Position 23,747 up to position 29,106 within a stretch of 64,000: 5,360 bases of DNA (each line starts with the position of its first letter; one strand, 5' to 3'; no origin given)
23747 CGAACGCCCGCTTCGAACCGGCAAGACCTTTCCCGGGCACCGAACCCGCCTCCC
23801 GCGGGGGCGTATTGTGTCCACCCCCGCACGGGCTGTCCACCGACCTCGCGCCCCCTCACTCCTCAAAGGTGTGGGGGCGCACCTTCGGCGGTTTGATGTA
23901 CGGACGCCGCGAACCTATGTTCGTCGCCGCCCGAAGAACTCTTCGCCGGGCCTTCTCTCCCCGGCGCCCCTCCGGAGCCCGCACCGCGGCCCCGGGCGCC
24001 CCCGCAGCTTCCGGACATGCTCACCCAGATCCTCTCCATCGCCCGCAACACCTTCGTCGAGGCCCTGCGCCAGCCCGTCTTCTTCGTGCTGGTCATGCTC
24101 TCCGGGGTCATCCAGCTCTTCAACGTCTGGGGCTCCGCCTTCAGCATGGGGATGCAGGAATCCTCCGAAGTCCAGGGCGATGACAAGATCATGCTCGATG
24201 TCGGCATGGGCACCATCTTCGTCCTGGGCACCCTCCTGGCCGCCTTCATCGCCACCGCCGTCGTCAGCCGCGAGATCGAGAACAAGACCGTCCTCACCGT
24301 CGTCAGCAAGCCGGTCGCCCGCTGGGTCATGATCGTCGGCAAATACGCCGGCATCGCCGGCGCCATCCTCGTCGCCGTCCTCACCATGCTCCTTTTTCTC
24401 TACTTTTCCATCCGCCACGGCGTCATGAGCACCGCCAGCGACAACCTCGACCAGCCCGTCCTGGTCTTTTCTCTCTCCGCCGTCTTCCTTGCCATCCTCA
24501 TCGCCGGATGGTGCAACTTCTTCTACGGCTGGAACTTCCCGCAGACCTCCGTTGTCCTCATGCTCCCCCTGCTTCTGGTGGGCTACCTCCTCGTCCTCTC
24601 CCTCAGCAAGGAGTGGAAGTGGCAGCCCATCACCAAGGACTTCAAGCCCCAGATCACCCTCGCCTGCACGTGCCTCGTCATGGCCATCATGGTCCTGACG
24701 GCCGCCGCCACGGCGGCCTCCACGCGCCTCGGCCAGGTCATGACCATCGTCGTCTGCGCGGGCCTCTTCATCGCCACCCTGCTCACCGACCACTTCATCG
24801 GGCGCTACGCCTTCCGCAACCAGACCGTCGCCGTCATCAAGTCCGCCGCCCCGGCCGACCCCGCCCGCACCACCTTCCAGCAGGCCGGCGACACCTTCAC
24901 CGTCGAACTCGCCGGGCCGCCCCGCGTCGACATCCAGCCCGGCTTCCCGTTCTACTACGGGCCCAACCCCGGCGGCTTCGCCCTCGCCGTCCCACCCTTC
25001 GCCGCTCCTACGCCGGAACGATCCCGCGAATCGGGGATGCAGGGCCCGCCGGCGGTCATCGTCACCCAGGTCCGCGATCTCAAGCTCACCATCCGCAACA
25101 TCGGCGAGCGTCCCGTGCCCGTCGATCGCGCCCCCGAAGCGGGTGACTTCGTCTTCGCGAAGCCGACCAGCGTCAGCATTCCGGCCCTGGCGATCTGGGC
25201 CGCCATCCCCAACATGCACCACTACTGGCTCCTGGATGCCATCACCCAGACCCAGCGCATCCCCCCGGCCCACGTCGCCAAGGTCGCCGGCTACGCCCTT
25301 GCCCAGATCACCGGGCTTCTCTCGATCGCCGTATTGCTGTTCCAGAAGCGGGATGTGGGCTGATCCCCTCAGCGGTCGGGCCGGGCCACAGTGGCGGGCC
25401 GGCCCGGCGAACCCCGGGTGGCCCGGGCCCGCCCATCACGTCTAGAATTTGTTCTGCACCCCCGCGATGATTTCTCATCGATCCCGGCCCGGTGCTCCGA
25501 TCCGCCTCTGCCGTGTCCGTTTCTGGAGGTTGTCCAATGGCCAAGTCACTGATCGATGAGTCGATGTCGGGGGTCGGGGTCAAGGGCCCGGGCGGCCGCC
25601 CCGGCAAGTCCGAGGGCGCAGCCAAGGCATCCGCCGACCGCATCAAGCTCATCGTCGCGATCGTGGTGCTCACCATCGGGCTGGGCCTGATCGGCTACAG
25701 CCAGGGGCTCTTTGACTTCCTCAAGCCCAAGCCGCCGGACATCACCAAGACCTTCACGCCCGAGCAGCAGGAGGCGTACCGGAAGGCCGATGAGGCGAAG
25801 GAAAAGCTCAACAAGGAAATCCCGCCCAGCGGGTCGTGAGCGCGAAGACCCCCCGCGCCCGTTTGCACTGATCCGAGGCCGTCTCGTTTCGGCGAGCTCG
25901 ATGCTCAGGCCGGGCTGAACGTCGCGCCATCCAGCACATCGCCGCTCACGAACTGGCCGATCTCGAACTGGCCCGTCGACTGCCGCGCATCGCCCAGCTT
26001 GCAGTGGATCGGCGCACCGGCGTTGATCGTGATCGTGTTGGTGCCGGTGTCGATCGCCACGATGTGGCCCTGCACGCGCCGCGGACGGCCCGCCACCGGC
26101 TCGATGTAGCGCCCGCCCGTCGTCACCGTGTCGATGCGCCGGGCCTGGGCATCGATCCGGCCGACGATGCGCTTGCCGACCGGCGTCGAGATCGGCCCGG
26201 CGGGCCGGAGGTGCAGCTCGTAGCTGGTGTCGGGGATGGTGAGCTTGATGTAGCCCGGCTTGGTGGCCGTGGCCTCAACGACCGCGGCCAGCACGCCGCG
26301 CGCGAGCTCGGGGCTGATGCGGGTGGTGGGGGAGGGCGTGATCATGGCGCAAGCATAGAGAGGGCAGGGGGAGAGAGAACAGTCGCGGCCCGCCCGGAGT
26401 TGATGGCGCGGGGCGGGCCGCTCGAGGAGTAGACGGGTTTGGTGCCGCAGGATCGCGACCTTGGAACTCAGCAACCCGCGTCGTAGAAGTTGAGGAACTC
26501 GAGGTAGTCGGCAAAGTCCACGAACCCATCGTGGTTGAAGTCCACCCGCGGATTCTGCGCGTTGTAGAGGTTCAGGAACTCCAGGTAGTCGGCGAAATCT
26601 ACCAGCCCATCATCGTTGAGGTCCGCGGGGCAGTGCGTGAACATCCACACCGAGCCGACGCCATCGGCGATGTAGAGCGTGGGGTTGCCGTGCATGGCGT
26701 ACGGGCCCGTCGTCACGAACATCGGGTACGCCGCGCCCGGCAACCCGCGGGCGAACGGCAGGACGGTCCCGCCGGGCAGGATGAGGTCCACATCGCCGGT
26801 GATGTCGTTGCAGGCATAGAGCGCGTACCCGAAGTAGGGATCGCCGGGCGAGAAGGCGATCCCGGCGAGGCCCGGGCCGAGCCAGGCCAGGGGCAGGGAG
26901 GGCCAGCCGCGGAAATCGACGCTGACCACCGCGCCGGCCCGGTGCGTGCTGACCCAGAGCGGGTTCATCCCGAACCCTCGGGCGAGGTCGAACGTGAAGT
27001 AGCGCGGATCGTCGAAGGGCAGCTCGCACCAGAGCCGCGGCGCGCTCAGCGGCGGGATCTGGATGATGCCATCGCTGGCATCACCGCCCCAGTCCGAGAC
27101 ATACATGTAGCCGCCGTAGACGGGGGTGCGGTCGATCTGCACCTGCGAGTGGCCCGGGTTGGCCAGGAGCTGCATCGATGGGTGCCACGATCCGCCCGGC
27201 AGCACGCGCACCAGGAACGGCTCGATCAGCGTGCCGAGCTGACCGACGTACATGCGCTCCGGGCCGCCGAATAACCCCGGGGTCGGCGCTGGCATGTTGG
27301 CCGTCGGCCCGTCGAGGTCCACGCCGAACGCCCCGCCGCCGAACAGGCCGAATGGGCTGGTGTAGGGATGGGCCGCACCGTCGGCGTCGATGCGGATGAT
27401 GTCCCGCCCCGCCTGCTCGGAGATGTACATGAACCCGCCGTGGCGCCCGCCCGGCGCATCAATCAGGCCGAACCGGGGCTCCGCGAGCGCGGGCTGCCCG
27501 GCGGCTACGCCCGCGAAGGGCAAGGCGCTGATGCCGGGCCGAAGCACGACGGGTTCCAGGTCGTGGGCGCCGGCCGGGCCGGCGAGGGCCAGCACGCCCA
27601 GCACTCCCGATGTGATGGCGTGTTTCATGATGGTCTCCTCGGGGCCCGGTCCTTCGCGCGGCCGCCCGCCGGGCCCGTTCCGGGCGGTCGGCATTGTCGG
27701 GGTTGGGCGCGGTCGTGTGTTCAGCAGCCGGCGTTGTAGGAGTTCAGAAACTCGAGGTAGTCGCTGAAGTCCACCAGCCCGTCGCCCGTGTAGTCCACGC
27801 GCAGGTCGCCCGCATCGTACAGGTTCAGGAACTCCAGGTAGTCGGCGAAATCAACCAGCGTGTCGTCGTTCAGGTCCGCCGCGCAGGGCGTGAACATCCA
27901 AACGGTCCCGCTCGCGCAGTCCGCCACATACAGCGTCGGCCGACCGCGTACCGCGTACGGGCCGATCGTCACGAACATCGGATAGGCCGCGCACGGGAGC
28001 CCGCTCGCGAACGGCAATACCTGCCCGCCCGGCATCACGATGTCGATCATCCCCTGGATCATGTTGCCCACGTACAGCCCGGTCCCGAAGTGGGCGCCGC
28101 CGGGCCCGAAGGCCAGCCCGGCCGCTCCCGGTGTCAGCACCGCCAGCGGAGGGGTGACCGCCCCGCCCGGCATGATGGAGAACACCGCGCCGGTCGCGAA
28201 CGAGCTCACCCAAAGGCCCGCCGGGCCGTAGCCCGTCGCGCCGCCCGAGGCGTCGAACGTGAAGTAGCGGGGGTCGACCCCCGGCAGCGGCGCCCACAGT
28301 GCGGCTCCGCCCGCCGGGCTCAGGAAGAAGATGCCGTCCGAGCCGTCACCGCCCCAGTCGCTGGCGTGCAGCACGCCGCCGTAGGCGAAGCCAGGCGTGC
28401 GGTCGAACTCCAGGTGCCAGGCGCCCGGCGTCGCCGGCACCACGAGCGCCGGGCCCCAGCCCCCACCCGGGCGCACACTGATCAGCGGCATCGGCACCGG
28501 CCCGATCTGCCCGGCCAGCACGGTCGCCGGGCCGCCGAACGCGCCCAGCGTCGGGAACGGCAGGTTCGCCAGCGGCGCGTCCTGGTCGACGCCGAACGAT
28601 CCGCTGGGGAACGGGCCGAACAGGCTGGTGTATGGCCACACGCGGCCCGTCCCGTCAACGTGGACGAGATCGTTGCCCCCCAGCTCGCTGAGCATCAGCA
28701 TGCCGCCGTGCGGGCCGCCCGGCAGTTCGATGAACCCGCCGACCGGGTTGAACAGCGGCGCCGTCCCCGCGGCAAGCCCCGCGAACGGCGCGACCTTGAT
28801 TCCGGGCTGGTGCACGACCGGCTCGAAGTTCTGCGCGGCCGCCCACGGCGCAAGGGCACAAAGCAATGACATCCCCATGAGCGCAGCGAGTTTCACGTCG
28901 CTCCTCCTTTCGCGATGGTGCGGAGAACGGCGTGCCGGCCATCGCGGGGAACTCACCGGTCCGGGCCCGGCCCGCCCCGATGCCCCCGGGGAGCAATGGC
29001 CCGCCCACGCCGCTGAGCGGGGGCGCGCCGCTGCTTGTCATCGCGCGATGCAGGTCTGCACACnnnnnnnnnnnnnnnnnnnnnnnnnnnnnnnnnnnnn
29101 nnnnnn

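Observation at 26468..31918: Array of four secreted proteins sharing a Cys-bracketed double EF-hand, dockerin-like tail, with no visible docking partner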

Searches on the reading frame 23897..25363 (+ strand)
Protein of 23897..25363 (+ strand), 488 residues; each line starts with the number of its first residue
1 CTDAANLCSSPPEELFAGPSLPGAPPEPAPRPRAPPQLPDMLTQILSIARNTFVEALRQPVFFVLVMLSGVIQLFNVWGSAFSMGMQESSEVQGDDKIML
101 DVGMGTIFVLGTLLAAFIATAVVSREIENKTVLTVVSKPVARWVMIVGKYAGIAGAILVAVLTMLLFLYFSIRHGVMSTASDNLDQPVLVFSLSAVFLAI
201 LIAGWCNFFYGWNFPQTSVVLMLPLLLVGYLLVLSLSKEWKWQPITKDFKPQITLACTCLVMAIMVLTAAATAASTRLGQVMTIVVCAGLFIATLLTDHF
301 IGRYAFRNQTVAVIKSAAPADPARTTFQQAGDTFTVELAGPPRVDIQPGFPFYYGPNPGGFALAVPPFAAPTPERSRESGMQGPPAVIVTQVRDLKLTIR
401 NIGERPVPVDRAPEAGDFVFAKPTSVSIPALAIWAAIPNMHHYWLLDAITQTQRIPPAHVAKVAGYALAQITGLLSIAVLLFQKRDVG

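Call 11: search_protein_families(library=pfam, proteins=[window:23897-25363:+], max_evalue=0.01)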
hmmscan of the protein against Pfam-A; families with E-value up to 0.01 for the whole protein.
window:23897-25363:+ (488 aa): 3 families
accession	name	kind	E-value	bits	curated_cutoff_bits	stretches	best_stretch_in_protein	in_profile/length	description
PF12679.13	ABC2_membrane_2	-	2.6e-11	43.7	27.2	1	47-202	2-172/283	ABC-2 family transporter protein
PF13346.12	ABC2_membrane_5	-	3.6e-05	23.8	25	1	104-277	36-202/205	ABC-2 family transporter protein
PF12730.13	ABC2_membrane_4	-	0.00022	21.7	27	1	59-196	12-146/179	ABC-2 family transporter protein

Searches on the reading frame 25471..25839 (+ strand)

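Call 11: search_protein_families(library=pfam, proteins=[window:25471-25839:+], max_evalue=0.01)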
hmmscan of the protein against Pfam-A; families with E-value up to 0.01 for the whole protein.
window:25471-25839:+ (122 aa): 1 family
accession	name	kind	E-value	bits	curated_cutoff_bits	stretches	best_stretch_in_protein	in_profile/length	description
PF07960.16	CBP4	-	0.0065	16.7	28.8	1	66-113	10-57/131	CBP4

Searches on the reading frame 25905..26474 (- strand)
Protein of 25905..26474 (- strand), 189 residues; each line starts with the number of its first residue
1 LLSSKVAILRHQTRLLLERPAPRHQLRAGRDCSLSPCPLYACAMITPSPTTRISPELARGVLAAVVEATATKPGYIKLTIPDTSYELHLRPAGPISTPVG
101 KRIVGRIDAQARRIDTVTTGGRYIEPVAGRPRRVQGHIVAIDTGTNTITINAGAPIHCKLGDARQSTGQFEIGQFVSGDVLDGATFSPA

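Call 11: search_protein_families(library=pfam, proteins=[window:25905-26474:-], max_evalue=0.01)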
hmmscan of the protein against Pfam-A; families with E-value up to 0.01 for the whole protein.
window:25905-26474:- (189 aa): 0 families

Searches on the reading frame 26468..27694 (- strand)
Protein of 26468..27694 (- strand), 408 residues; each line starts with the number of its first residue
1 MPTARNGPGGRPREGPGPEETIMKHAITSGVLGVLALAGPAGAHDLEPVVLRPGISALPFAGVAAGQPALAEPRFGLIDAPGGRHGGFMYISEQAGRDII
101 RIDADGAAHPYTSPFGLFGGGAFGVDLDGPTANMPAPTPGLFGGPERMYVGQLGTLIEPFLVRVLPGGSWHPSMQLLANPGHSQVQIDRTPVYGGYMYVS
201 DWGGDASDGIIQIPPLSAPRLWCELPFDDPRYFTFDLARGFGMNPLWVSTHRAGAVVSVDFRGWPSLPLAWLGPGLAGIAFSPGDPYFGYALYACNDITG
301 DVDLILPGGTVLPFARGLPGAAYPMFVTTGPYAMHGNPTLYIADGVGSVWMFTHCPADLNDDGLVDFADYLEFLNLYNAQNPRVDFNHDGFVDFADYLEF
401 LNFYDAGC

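Call 3: search_protein_families(library=ncbifam, proteins=[window:26468-27694:-], max_evalue=0.1)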
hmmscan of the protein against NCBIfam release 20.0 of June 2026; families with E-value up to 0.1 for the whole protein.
window:26468-27694:- (408 aa): 1 family
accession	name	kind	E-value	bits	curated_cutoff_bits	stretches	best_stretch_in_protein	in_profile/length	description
NF041540.1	dockerin_GC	domain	9.2e-12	45.2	29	1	355-408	1-67/67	GC-type dockerin domain-anchored protein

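Call 4: search_protein_families(library=pfam, proteins=[window:26468-27694:-], max_evalue=0.1)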
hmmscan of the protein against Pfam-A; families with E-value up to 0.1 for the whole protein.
window:26468-27694:- (408 aa): 4 families
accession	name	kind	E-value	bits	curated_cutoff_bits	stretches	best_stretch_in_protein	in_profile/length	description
PF00036.39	EF-hand_1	-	0.0078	16.1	25.4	0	384-401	9-26/29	EF hand domain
PF00404.24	Dockerin_1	-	0.0085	16.7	22.9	1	357-398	2-50/57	Dockerin type I domain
PF13202.12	EF-hand_5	-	0.058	13.3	25.9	0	384-400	8-24/25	EF hand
PF13499.12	EF-hand_7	-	0.085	13.7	30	0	384-400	49-65/67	EF-hand domain pair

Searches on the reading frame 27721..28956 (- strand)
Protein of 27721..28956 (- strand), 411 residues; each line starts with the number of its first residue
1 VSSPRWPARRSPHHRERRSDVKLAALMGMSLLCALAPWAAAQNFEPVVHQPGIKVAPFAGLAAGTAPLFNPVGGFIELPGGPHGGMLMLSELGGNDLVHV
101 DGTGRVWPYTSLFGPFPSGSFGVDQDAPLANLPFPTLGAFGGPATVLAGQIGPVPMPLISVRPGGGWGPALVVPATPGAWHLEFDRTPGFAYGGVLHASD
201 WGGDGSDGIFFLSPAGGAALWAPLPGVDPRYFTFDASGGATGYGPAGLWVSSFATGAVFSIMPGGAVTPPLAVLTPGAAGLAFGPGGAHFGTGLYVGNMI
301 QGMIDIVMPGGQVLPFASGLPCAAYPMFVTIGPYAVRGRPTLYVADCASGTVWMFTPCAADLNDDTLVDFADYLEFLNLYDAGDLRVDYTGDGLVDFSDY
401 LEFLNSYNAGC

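Call 3: search_protein_families(library=ncbifam, proteins=[window:27721-28956:-], max_evalue=0.1)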
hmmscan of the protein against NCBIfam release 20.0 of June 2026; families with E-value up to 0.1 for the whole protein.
window:27721-28956:- (411 aa): 1 family
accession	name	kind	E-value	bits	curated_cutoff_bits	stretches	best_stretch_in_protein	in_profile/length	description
NF041540.1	dockerin_GC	domain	3.3e-11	43.4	29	1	358-411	1-67/67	GC-type dockerin domain-anchored protein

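Call 4: search_protein_families(library=pfam, proteins=[window:27721-28956:-], max_evalue=0.1)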
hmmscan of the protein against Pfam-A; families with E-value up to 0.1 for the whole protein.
window:27721-28956:- (411 aa): 0 families
